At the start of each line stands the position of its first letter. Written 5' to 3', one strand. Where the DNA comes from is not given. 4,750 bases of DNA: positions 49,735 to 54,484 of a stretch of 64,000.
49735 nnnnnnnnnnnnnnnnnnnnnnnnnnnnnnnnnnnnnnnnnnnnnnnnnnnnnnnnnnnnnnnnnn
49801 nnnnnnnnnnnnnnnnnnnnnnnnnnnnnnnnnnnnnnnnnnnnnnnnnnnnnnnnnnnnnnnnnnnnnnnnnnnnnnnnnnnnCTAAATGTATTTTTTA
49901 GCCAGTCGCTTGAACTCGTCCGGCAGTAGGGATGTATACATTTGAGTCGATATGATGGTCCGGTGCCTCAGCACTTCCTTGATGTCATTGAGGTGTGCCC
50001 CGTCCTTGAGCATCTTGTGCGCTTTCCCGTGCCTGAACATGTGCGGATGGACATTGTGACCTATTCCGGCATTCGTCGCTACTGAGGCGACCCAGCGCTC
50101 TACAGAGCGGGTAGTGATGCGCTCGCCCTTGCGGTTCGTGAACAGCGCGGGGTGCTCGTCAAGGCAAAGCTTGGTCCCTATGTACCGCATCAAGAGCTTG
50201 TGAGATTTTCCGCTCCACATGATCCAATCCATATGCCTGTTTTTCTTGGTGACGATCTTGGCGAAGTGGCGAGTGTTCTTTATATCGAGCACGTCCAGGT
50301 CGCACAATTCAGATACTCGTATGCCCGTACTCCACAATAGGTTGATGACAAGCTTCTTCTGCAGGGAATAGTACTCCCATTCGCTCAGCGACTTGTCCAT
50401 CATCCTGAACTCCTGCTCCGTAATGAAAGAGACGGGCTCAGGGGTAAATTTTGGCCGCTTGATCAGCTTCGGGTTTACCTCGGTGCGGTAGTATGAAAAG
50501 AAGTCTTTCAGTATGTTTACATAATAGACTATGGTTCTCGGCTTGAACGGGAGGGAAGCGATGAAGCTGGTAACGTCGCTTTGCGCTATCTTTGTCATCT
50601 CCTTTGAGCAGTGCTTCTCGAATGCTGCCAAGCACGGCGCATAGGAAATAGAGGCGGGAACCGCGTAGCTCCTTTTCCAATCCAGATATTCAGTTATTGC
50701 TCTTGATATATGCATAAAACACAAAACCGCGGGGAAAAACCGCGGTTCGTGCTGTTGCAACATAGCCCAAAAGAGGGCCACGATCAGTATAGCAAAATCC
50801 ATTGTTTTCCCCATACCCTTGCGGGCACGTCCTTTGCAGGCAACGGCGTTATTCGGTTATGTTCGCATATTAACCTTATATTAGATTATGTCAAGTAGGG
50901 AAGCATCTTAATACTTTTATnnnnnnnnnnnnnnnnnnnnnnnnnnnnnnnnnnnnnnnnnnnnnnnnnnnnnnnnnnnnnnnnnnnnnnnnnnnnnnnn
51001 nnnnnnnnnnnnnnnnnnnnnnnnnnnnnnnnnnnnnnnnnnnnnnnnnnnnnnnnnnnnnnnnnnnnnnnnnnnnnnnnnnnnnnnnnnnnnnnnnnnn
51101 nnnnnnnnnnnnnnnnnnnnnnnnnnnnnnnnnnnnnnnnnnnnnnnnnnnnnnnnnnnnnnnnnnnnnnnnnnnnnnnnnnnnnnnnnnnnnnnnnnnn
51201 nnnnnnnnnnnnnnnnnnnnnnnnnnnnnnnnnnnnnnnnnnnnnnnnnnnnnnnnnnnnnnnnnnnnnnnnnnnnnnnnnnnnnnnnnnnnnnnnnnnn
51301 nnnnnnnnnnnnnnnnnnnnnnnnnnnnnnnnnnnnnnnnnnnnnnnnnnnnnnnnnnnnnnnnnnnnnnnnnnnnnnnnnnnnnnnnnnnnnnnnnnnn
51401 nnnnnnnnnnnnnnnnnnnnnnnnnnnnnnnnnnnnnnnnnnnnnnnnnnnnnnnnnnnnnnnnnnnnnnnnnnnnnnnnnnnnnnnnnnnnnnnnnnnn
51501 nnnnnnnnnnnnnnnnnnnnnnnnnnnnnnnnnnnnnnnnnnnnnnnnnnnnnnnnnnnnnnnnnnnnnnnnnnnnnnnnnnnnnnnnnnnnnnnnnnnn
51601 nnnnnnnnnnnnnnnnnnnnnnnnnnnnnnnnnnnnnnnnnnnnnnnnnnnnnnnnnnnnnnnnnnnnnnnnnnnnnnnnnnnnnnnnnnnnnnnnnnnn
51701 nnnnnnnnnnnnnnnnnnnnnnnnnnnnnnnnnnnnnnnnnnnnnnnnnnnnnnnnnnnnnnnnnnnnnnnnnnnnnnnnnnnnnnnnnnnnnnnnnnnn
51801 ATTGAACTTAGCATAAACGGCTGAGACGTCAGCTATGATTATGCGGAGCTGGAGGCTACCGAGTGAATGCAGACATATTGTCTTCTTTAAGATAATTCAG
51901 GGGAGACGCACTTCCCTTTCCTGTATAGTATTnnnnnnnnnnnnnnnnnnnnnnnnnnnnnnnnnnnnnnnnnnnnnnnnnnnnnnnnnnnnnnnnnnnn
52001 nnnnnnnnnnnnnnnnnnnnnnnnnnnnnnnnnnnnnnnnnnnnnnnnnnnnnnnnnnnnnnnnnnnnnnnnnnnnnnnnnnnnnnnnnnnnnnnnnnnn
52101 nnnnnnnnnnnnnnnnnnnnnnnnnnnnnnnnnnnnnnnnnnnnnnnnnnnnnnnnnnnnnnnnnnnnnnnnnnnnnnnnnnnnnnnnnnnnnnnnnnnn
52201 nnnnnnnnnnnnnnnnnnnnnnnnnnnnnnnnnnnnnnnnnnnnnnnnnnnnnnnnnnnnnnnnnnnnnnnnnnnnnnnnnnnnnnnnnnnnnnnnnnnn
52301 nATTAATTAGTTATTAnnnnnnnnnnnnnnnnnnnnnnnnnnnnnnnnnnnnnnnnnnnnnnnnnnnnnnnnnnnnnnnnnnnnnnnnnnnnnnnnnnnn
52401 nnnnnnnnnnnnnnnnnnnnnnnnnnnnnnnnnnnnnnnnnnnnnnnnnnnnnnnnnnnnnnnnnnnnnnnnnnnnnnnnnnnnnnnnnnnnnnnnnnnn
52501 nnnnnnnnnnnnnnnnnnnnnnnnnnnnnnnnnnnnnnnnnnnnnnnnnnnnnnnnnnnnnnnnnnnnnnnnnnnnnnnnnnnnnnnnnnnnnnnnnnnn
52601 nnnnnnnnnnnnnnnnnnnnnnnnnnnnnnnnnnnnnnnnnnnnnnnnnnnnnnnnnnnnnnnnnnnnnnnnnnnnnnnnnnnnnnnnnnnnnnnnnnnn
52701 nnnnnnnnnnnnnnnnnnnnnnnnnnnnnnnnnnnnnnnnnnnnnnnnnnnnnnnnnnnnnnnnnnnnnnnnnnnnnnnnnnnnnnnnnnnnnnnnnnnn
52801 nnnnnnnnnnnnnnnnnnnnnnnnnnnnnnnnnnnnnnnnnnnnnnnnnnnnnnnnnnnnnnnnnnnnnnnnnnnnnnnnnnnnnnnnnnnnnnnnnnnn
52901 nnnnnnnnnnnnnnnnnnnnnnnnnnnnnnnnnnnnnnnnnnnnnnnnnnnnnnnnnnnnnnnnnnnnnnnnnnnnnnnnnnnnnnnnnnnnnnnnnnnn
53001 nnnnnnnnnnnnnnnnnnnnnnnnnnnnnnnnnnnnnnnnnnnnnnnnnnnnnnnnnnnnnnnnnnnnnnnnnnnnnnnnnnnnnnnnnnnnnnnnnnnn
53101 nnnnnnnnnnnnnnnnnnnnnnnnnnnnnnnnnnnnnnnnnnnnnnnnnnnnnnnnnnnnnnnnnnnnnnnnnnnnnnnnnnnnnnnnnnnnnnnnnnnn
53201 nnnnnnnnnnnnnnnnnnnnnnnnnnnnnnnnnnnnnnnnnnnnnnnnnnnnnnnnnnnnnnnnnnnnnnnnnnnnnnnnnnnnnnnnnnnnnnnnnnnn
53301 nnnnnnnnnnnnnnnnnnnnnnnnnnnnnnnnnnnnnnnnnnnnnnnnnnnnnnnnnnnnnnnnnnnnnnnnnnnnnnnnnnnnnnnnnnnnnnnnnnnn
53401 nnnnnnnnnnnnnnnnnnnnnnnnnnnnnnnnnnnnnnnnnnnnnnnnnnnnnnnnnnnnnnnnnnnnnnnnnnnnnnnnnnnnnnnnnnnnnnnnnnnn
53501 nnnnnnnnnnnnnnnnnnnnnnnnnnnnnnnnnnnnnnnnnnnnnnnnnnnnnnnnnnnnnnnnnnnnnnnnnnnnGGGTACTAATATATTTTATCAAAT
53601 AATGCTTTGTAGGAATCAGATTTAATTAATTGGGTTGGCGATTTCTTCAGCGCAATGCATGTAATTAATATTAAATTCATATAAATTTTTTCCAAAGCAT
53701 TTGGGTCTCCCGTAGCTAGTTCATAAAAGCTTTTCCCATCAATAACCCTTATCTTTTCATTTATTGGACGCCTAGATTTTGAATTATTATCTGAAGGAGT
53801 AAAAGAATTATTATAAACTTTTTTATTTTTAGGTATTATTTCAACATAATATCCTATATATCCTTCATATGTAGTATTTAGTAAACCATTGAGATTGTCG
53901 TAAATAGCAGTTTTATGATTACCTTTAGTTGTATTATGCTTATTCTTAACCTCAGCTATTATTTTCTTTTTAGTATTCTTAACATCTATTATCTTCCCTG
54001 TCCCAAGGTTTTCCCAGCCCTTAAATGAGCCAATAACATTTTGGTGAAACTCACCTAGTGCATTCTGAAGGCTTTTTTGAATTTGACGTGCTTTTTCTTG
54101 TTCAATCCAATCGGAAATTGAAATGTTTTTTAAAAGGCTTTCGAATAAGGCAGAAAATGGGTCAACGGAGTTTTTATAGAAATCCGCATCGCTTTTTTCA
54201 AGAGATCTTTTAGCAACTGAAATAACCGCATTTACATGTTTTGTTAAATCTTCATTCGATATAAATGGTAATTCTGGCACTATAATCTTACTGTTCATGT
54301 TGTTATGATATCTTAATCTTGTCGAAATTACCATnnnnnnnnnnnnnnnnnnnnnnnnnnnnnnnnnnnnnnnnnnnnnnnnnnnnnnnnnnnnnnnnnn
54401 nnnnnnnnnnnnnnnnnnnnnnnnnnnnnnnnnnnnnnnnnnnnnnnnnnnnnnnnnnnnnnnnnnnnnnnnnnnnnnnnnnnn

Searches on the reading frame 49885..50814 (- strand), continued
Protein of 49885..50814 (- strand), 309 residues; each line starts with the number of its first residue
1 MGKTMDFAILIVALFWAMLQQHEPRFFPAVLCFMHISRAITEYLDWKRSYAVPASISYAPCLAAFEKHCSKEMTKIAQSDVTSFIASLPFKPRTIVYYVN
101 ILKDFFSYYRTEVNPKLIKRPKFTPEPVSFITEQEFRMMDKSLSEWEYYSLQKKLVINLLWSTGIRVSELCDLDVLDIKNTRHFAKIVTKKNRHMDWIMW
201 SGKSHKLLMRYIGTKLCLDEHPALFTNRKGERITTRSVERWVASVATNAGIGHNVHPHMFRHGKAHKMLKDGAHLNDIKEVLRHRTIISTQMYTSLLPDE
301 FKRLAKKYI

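Call 39: find_encoding_contigs(protein=P0006, flank=3000, max_places=4)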
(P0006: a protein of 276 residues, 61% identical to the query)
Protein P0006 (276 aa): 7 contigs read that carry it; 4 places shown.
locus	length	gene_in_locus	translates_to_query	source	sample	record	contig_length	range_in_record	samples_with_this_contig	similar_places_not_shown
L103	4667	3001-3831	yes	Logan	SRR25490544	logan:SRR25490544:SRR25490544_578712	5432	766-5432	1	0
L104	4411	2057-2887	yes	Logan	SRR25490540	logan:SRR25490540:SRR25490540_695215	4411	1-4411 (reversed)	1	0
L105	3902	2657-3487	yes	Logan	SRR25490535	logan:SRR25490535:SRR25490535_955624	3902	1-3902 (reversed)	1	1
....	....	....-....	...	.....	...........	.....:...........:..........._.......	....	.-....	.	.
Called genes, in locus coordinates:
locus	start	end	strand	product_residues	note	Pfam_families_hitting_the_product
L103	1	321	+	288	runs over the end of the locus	-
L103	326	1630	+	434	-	PF01471:PG_binding_1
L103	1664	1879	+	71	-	-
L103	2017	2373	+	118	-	-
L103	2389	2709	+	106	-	-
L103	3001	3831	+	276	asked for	PF00589:Phage_integrase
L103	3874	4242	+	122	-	PF01844:HNH, PF14279:HNH_5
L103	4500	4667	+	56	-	?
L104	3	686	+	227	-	?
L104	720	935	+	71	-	-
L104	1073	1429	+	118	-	-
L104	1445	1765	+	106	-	-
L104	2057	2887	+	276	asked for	PF00589:Phage_integrase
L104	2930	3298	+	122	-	PF01844:HNH, PF14279:HNH_5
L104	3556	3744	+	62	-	-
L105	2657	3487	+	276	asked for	PF00589:Phage_integrase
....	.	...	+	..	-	?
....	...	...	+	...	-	-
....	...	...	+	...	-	-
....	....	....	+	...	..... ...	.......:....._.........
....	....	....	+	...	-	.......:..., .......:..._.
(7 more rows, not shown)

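Call 86: search_protein_families(library=phrogs, proteins=[window:49885-50715:-], max_evalue=0.1)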
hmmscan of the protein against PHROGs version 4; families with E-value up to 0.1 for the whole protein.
window:49885-50715:- (276 aa): 6 families
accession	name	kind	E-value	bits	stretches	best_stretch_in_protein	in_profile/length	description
phrog_1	-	integration and excision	1.8e-26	94.6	1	9-273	168-445/611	integrase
phrog_216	-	integration and excision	2.5e-26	93.5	1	83-273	41-234/301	integrase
phrog_23271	-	unknown function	0.00016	22.6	1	216-261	3-48/67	-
phrog_7269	-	integration and excision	0.0008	20.3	1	210-269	18-75/89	integrase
phrog_7685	-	integration and excision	0.012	16.2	1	178-271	140-231/240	integrase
phrog_34557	-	integration and excision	0.014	16.1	1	193-262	98-165/183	integrase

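Call 105: search_protein_families(library=ncbifam, proteins=[window:49885-50715:-], max_evalue=0.01)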
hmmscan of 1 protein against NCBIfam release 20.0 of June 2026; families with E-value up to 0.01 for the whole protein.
window:49885-50715:- (276 aa): 11 families
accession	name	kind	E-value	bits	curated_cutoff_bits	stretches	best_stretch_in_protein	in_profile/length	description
NF040815.2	recomb_XerA_Arch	equivalog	7.8e-47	160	220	1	23-270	18-261/263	site-specific tyrosine recombinase/integron integrase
TIGR02224.1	recomb_XerC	equivalog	1.3e-37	129.8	335.15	1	8-275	4-286/295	tyrosine recombinase XerC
TIGR02225.1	recomb_XerD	equivalog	1.6e-36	126.2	329.6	1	10-273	6-284/290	site-specific tyrosine recombinase XerD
NF001399.0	PRK00283.1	subfamily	6.9e-30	104.3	279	1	21-274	26-294/300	tyrosine recombinase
NF002331.0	PRK01287.1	subfamily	9e-22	77.5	371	1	94-263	138-312/365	site-specific tyrosine recombinase XerC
NF003462.0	PRK05084.1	equivalog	8.1e-15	54.4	267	1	122-270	199-351/360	tyrosine recombinase XerS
TIGR02249.1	integrase_gron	subfamily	1.1e-12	47.9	265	2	200-264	237-301/315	integron integrase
NF007370.0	PRK09870.1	subfamily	6.7e-12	45.4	221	1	96-262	11-178/200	tyrosine-type DNA invertase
NF007371.0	PRK09871.1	subfamily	1e-11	44.8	222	1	97-262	6-173/198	tyrosine-type DNA invertase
NF040693.1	recomb_GmtY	equivalog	5.1e-07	29.3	340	1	178-263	339-432/441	gamma-mobile-trio recombinase GmtY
NF011946.0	PRK15417.1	equivalog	1.9e-06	27.3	435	1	206-264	258-316/337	integron integrase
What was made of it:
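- On Integron attC / folded single-strand sites: The integron integrase models score 27-48 bits against cut-offs of 265-435 (call 105).
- Closest known: Xer/dif-type core sites. Same: The central 28-bp palindrome has that geometry, and the integrase is Xer-like (call 105).
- The integrase is Xer-like (call 105). The integron-integrase model scores 48 bits against a cut-off of 265, and there is no cassette array (call 105).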

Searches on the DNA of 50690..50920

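Call 77: search_rna_families(source=window, start=50690, end=50920, threshold=evalue, max_evalue=10)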
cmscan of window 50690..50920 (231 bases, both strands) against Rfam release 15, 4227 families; matches with E-value up to 10: 3.
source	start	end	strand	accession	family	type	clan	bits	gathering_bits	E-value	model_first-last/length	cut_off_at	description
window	50715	50782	-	RF01485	rli61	Cis-reg;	-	13.7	50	5.5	1-106/106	no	Listeria sRNA rli61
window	50717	50783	-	RF02837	anti-hemB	Gene; sRNA;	-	11.8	49.5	2.6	1-81/81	no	Burkholderia RNA 7 (anti-hemB)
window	50698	50737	+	RF02248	Six3os1_3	Gene; lncRNA;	-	9.7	40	2.9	33-75/75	no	Six3os1 conserved region 3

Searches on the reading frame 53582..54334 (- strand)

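Call 10: search_protein_families(library=pfam, proteins=[window:53582-54334:-], max_evalue=0.01)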
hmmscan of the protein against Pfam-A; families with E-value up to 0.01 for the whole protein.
window:53582-54334:- (250 aa): 2 families
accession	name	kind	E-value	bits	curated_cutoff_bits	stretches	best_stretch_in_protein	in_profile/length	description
PF09553.16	RE_Eco47II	-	2.1e-55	187.9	25.9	1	22-222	1-194/202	Eco47II restriction endonuclease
PF06021.17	Gly_acyl_tr_N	-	0.0011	19.5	31.2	1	35-137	53-154/201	Aralkyl acyl-CoA:amino acid N-acyltransferase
